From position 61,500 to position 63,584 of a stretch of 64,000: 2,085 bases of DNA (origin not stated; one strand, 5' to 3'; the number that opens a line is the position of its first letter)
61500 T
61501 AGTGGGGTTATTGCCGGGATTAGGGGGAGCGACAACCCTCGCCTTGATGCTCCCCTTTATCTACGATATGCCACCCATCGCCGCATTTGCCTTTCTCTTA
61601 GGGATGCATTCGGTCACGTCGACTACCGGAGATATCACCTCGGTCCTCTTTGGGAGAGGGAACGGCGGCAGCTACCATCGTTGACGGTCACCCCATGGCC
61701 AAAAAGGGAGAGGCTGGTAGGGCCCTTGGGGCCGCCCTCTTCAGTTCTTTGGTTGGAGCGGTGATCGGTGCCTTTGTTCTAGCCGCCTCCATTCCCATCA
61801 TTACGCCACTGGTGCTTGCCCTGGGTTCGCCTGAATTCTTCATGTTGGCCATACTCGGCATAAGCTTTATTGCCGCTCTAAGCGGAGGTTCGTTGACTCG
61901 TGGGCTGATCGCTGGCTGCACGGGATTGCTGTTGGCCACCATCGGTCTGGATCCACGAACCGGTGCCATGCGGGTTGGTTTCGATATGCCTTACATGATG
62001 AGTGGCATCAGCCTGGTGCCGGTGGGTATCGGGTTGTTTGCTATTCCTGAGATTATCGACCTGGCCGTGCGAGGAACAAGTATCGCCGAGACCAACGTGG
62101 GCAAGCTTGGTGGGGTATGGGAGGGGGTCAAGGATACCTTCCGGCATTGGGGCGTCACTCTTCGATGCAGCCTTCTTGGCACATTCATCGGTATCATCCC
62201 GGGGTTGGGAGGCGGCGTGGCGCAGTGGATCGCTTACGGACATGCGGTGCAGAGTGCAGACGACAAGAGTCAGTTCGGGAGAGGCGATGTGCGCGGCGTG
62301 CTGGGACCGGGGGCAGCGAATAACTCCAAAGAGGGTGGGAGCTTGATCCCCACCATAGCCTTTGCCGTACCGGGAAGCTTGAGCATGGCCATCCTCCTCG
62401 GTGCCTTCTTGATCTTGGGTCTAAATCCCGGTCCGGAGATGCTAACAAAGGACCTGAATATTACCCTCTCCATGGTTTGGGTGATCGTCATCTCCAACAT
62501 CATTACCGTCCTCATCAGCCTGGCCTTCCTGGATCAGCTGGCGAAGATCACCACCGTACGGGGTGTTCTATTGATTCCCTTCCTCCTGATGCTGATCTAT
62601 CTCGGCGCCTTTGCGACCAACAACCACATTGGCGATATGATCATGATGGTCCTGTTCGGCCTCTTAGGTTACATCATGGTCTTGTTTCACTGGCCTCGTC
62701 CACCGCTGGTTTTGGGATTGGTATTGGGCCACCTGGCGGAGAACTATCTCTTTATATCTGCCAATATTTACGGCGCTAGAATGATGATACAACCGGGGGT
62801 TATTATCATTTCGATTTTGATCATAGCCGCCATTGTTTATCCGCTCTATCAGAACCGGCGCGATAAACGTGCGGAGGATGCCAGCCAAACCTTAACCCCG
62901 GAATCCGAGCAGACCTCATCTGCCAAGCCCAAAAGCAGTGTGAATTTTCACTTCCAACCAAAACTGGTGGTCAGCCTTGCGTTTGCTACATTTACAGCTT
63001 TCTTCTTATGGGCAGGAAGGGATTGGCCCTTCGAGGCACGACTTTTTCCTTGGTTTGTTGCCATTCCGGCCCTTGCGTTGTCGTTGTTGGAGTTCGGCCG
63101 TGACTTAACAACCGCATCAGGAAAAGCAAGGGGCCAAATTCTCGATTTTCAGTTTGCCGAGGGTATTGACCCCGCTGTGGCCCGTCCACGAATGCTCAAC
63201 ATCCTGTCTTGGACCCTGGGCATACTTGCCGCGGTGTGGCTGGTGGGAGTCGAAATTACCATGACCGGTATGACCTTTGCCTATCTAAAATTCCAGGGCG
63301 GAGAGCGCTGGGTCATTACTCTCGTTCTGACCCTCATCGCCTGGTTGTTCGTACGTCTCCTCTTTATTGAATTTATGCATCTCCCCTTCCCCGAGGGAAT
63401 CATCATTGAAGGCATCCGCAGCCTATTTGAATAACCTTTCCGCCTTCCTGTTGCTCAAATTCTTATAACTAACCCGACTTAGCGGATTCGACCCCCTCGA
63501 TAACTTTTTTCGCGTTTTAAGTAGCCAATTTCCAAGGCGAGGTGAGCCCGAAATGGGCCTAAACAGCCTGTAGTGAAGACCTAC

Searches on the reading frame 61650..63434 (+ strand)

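Call 22: search_protein_families(library=pfam, proteins=[window:61650-63434:+], max_evalue=0.00001)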
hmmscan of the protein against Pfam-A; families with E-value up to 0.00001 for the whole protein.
window:61650-63434:+ (594 aa): 1 family
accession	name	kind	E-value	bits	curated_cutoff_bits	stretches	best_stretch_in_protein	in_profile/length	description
PF01970.21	TctA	-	4.6e-104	348.8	28.9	1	2-355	67-423/423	Tripartite tricarboxylate transporter TctA family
